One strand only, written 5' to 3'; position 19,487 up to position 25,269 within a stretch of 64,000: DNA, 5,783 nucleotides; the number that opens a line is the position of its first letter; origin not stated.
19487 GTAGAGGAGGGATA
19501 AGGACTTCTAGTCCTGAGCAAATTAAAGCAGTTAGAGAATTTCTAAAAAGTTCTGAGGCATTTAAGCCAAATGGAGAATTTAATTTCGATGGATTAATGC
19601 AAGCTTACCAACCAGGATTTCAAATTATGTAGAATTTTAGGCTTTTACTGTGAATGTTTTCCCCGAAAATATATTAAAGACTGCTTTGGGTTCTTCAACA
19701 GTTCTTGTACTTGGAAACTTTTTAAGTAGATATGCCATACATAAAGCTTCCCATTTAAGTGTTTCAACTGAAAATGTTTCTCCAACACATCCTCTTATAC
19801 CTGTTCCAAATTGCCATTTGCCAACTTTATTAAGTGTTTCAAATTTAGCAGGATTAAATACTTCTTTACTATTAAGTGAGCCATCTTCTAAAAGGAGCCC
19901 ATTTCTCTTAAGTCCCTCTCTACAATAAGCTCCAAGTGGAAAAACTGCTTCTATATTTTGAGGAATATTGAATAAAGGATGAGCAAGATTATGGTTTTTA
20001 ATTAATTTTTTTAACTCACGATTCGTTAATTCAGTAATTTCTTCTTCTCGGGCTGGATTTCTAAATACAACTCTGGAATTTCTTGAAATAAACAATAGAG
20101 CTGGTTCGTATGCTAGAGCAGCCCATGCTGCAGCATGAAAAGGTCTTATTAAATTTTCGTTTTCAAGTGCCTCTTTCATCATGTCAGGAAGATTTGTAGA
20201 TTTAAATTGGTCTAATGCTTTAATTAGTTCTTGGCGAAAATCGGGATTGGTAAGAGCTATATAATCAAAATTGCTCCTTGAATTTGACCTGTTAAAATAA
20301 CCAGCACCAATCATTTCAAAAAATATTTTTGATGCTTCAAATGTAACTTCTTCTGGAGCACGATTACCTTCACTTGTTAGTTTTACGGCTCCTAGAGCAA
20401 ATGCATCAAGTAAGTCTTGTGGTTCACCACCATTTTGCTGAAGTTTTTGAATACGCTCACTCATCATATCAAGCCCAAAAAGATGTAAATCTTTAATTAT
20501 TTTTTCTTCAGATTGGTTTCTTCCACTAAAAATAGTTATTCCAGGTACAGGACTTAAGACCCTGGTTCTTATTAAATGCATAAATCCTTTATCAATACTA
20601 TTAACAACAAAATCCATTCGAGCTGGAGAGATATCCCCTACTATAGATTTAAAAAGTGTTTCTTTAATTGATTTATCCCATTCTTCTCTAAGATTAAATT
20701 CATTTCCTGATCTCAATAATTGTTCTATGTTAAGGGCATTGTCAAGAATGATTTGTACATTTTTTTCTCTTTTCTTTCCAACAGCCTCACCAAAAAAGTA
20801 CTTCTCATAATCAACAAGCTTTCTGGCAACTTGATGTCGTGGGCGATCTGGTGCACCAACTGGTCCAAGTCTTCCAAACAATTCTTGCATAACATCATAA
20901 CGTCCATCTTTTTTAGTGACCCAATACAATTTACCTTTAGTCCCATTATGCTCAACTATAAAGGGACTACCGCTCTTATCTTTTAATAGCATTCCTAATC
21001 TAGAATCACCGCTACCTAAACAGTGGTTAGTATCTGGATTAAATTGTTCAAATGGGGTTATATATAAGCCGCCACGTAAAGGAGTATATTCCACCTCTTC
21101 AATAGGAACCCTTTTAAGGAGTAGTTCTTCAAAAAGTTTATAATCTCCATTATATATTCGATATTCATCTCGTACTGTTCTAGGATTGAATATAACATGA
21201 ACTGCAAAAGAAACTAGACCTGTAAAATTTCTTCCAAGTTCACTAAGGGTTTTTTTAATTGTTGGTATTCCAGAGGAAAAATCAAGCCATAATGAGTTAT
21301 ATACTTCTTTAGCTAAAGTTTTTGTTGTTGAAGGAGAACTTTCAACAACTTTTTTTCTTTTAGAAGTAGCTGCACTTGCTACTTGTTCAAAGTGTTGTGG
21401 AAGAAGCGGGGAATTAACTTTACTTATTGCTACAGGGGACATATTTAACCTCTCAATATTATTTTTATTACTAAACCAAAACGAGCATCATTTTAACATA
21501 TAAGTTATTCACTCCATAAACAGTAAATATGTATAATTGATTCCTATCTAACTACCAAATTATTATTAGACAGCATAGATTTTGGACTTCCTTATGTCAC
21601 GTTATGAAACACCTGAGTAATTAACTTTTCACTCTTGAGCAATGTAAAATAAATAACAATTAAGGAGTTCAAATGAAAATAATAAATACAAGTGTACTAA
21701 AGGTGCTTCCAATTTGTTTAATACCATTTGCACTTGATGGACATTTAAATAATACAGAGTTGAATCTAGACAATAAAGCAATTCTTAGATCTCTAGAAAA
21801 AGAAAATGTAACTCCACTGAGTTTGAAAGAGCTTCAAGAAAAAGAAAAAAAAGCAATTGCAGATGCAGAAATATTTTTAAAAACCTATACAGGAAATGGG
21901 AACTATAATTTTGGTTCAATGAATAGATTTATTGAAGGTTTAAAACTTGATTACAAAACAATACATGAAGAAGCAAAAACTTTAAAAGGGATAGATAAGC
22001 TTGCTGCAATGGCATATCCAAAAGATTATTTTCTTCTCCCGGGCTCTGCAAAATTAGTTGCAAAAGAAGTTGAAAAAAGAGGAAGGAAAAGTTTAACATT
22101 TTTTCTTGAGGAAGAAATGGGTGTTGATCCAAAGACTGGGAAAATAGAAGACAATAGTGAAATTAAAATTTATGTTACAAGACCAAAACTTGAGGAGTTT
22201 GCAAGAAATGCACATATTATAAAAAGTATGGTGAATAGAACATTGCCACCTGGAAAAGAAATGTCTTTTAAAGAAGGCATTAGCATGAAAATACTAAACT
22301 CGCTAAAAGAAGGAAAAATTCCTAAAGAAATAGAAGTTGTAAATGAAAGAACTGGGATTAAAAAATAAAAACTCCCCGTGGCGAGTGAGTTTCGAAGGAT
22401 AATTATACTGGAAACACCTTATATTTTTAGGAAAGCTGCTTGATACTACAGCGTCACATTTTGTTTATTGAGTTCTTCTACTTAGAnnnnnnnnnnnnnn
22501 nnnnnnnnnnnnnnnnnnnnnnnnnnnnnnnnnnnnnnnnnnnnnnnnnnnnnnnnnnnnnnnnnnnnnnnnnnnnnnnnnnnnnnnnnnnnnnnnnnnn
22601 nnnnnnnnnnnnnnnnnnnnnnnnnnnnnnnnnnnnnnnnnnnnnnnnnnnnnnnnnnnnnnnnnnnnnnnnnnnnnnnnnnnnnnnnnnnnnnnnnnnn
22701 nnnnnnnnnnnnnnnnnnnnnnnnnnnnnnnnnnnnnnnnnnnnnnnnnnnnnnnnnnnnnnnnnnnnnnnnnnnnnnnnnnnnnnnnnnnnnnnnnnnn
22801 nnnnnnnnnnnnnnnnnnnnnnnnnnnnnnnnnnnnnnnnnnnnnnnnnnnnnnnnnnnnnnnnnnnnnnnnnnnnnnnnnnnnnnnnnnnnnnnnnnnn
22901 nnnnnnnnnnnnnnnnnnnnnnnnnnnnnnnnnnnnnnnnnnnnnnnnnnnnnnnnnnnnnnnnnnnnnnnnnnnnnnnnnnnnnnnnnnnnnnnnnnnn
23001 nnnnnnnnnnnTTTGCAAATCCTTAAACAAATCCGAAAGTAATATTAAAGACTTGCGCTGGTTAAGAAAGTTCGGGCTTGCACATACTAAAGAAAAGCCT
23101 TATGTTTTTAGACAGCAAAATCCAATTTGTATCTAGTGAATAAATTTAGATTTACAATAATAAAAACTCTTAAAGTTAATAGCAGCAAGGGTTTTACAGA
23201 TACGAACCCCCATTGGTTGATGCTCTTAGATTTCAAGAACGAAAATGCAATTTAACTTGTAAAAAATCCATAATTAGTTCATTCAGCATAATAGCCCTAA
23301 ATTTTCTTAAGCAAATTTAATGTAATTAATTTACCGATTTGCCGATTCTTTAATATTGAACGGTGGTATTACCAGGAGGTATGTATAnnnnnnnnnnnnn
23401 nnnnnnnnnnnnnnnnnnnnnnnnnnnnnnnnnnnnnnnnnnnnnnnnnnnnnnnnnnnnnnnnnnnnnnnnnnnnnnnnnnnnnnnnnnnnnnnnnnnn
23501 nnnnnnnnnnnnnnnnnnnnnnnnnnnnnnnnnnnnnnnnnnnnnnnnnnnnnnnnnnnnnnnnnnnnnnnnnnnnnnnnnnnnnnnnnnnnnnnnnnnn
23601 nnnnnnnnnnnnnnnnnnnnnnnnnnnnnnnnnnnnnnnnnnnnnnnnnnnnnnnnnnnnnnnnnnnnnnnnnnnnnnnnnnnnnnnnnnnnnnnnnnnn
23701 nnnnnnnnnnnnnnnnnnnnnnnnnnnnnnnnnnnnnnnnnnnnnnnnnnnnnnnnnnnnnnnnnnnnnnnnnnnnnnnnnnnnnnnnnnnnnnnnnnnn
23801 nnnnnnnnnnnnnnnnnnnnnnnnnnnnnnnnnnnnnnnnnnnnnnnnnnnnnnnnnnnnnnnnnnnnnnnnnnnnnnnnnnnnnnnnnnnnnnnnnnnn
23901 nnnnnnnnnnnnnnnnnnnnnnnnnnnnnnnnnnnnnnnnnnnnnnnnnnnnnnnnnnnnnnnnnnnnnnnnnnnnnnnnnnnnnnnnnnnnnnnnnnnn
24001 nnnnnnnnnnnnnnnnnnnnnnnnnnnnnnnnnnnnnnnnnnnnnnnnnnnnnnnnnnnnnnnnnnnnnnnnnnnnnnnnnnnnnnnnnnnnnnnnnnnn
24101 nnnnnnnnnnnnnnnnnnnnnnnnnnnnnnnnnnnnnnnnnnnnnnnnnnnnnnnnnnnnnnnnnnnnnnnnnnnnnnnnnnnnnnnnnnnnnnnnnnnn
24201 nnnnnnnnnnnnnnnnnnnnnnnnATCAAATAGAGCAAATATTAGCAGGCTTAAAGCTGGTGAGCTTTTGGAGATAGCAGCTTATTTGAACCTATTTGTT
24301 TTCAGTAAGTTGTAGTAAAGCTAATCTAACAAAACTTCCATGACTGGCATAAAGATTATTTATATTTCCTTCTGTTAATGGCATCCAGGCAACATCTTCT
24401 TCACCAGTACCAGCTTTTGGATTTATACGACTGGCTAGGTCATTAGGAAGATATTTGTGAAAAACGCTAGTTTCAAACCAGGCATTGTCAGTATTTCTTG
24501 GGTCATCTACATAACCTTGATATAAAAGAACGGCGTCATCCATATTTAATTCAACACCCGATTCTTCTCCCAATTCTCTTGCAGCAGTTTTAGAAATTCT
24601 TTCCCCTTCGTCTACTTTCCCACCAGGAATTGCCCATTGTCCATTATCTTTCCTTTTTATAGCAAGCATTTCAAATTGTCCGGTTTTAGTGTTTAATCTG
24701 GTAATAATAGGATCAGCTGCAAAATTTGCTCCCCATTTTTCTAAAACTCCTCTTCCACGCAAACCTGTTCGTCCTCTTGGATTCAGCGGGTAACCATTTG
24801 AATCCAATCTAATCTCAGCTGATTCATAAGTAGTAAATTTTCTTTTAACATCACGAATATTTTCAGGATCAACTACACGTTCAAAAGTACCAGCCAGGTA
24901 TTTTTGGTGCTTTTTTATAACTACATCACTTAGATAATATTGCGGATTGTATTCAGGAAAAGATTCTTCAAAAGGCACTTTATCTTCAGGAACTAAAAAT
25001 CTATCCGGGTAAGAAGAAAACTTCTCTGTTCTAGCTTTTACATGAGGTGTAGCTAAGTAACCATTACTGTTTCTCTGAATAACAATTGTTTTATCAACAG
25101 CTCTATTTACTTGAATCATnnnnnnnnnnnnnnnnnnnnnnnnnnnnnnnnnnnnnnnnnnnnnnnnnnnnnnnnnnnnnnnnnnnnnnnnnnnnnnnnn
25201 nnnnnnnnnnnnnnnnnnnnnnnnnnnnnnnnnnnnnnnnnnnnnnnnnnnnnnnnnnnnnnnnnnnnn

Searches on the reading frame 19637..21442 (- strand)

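Call 12: search_protein_families(library=pfam, proteins=[window:19637-21442:-], max_evalue=0.001)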
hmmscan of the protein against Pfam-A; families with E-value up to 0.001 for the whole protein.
window:19637-21442:- (601 aa): 1 family
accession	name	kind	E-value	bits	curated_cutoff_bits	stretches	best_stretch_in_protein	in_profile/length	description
PF00067.27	p450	-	5.2e-05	22.6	22.8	0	287-413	183-306/462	Cytochrome P450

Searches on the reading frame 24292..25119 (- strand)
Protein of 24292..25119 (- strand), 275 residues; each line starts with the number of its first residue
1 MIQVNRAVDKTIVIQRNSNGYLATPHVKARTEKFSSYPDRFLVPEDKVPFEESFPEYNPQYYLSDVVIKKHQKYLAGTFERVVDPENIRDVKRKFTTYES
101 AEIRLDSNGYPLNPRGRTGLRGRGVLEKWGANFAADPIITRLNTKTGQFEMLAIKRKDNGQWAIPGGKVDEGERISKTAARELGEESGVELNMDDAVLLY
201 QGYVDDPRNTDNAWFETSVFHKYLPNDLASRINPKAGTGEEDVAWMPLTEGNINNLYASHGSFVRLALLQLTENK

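Call 67: search_protein_families(library=ncbifam, proteins=[window:24292-25119:-], max_evalue=0.00001)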
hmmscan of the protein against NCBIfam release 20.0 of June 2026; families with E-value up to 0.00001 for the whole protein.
window:24292-25119:- (275 aa): 4 families
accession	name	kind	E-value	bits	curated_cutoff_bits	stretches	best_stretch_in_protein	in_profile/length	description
NF006530.0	PRK08999.1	equivalog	1.9e-07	30.4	245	1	156-198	29-71/315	Nudix family hydrolase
NF052459.1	OxoGTPPhMutT1Mycb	equivalog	1.9e-06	27.2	475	1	134-226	3-95/292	8-oxo-(d)GTP phosphatase MutT1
NF012016.0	PRK15472.1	equivalog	3e-06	27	95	1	159-197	30-68/141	nucleoside triphosphatase NudI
NF003786.0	PRK05379.1-2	equivalog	3.8e-06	26.4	397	1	158-260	241-344/354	bifunctional nicotinamide-nucleotide adenylyltransferase/Nudix hydroxylase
